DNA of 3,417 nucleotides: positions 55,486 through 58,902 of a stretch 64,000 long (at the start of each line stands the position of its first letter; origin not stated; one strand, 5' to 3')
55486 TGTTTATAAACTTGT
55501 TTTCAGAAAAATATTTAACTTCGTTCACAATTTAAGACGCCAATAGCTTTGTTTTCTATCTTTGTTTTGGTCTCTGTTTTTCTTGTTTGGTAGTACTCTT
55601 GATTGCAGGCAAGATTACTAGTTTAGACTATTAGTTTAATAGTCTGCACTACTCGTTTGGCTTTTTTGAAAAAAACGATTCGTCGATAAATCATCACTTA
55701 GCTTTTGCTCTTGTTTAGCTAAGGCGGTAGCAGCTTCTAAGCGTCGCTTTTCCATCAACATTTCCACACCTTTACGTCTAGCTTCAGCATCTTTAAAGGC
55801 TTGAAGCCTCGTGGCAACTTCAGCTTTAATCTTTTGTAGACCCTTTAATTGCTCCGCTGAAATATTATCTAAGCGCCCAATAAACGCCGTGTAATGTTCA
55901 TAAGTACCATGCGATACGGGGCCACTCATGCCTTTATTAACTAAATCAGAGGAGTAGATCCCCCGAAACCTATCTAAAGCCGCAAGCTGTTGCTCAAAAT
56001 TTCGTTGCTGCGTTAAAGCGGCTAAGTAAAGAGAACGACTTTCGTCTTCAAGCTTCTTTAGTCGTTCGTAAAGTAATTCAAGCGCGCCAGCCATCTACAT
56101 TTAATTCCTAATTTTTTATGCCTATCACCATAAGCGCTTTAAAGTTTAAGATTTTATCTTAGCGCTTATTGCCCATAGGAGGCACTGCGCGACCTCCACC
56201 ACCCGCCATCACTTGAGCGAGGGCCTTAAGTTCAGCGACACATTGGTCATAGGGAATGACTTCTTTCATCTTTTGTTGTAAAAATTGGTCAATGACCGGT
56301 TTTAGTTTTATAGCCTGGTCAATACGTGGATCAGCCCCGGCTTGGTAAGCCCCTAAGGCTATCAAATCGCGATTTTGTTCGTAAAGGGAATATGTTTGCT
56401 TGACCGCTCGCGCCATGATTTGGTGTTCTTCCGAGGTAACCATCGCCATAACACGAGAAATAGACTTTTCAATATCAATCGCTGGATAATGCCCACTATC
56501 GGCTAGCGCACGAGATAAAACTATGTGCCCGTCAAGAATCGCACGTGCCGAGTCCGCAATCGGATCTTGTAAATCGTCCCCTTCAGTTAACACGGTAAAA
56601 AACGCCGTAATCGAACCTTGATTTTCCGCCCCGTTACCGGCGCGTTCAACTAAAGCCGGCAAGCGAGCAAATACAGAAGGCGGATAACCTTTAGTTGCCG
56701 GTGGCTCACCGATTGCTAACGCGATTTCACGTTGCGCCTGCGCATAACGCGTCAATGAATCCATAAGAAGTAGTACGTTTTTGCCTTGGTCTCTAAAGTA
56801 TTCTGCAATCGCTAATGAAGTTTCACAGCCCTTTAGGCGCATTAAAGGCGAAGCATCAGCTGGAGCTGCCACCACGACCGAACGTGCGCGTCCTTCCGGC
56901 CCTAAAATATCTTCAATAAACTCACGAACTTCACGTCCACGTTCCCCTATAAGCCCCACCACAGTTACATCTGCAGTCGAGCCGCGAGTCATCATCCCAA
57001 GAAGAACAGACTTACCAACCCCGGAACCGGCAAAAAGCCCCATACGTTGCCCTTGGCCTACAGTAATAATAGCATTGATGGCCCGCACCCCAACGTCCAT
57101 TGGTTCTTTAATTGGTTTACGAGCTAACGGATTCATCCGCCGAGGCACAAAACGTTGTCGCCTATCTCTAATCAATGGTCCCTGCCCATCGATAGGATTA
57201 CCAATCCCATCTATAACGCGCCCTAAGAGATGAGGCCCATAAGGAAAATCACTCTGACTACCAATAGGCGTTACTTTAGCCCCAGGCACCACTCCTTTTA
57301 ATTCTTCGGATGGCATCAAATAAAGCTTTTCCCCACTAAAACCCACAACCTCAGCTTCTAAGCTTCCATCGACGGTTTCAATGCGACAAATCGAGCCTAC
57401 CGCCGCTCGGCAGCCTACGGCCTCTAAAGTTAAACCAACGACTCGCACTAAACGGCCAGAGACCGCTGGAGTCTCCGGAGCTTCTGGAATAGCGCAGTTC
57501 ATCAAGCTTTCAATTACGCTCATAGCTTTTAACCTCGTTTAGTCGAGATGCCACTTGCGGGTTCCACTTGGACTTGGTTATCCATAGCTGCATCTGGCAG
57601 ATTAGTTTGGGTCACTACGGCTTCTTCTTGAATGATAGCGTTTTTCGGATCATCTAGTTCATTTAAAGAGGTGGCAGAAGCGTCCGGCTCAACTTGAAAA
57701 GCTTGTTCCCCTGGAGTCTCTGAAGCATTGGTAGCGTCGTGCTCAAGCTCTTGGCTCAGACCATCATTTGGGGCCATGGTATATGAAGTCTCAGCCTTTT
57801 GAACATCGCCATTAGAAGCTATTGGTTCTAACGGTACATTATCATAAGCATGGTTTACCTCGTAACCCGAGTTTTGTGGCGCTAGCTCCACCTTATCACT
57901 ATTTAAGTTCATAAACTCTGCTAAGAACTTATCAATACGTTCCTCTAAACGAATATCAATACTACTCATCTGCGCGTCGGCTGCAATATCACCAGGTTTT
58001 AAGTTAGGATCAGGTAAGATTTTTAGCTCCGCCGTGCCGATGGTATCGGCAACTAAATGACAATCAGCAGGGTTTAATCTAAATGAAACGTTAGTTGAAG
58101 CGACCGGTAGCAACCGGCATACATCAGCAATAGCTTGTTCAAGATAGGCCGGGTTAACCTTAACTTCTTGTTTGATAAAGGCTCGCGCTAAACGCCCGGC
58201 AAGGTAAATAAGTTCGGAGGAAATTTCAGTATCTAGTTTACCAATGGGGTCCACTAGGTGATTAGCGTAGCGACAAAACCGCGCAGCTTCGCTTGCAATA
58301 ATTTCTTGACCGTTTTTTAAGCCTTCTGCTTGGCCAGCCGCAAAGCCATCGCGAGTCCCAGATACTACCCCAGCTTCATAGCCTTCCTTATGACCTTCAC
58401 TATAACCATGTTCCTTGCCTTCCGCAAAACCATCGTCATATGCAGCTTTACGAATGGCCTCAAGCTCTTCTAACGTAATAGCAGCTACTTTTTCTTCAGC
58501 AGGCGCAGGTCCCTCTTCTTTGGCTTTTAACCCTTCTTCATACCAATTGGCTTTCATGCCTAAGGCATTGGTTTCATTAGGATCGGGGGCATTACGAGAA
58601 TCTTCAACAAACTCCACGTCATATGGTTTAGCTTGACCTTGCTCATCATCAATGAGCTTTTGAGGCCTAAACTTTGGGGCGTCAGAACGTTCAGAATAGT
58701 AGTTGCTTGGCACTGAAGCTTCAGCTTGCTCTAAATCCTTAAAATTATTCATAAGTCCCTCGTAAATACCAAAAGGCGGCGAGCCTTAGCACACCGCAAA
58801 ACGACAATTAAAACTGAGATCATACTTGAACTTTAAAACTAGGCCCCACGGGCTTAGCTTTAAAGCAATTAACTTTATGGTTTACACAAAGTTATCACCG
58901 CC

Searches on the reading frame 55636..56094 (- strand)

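Call 18: search_protein_families(library=ncbifam, proteins=[window:55636-56094:-], max_evalue=0.00001)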
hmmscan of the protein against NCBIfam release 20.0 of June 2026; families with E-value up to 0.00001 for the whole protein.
window:55636-56094:- (152 aa): 1 family
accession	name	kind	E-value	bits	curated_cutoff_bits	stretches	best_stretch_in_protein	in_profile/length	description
TIGR02473.1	flagell_FliJ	equivalog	9.9e-20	71.4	50.45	1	5-141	4-139/141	flagellar export protein FliJ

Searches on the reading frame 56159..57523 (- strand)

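Call 18: search_protein_families(library=ncbifam, proteins=[window:56159-57523:-], max_evalue=0.00001)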
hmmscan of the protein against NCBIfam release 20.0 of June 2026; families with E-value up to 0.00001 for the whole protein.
window:56159-57523:- (454 aa): 35 families (the best 25 are shown)
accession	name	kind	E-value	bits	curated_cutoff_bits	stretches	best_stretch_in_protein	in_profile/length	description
TIGR03496.1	FliI_clade1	equivalog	1.8e-197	656.2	619.1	1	23-434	1-413/414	flagellar protein export ATPase FliI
TIGR01026.1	fliI_yscN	subfamily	5.3e-179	595.6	379.5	1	18-435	20-438/440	FliI/YscN family ATPase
NF005535.1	PRK07196.1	equivalog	1.2e-176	588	715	1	8-435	7-433/434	flagellar protein export ATPase FliI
TIGR03497.1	FliI_clade2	equivalog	1.5e-166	554.5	629.8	1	23-434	1-411/413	flagellar protein export ATPase FliI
TIGR02546.1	III_secr_ATP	equivalog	6.7e-161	535.7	604.75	1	20-436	4-422/423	type III secretion system ATPase SctN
TIGR03498.1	FliI_clade3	equivalog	1.3e-158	528.1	587.45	1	23-434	1-416/418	flagellar protein export ATPase FliI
NF005295.0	PRK06820.1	equivalog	2.5e-146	488.2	690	1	15-434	23-437/440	EscN/YscN/HrcN family type III secretion system ATPase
NF005391.0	PRK06936.1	equivalog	3.5e-146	487.5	657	1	4-436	7-438/439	type III secretion system ATPase SctN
NF006575.0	PRK09099.1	subfamily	1e-141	472.7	706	1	8-437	14-442/443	type III secretion system ATPase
NF006290.1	PRK08472.1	equivalog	4.7e-135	450.8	644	1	20-435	17-432/433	flagellar protein export ATPase FliI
NF005765.0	PRK07594.1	equivalog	1e-120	403.4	715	1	15-434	15-429/433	EscN/YscN/HrcN family type III secretion system ATPase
NF006012.0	PRK08149.1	equivalog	1.4e-113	380.1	594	1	26-436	14-430/431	type III secretion system ATPase SctN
NF004578.0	PRK05922.1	equivalog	2.2e-92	310.1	604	1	23-437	21-432/434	type III secretion system ATPase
NF040574.1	T3SS_ATP_VscN2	exception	3.2e-65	220.7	750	1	36-429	20-410/420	type III secretion system ATPase VscN2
NF009884.0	PRK13343.1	equivalog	1.6e-57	195.3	554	1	75-437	81-444/507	F0F1 ATP synthase subunit alpha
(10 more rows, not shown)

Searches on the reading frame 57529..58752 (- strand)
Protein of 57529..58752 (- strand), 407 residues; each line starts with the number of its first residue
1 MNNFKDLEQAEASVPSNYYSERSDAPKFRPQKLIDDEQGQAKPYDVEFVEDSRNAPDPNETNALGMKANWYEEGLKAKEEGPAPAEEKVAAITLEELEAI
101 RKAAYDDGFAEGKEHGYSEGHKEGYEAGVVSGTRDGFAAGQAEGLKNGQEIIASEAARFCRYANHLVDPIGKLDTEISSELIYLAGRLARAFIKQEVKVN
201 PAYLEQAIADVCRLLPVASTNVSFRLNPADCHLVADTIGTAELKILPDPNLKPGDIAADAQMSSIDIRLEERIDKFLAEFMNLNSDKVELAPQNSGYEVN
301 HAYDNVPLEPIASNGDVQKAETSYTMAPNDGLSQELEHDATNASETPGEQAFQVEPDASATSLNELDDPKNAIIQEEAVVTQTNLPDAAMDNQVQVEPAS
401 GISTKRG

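Call 18: search_protein_families(library=ncbifam, proteins=[window:57529-58752:-], max_evalue=0.00001)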
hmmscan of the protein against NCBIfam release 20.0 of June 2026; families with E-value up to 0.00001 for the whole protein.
window:57529-58752:- (407 aa): 5 families
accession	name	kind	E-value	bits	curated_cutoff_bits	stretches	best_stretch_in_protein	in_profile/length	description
NF004267.1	PRK05687.1-3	equivalog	8.2e-49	166.1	293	1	55-286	26-262/266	flagellar assembly protein FliH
NF004270.2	PRK05687.2-1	equivalog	8.6e-42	143.2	180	1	71-280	10-222/223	flagellar assembly protein FliH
NF004269.1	PRK05687.1-5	equivalog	5.7e-30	104.8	279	2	122-288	69-237/249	flagellar assembly protein FliH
NF009925.1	PRK13386.1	equivalog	4.5e-20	71.9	192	1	94-279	32-219/228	flagellar assembly protein FliH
NF004266.1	PRK05687.1-1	equivalog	3.8e-15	56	260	1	84-272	33-217/230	flagellar assembly protein FliH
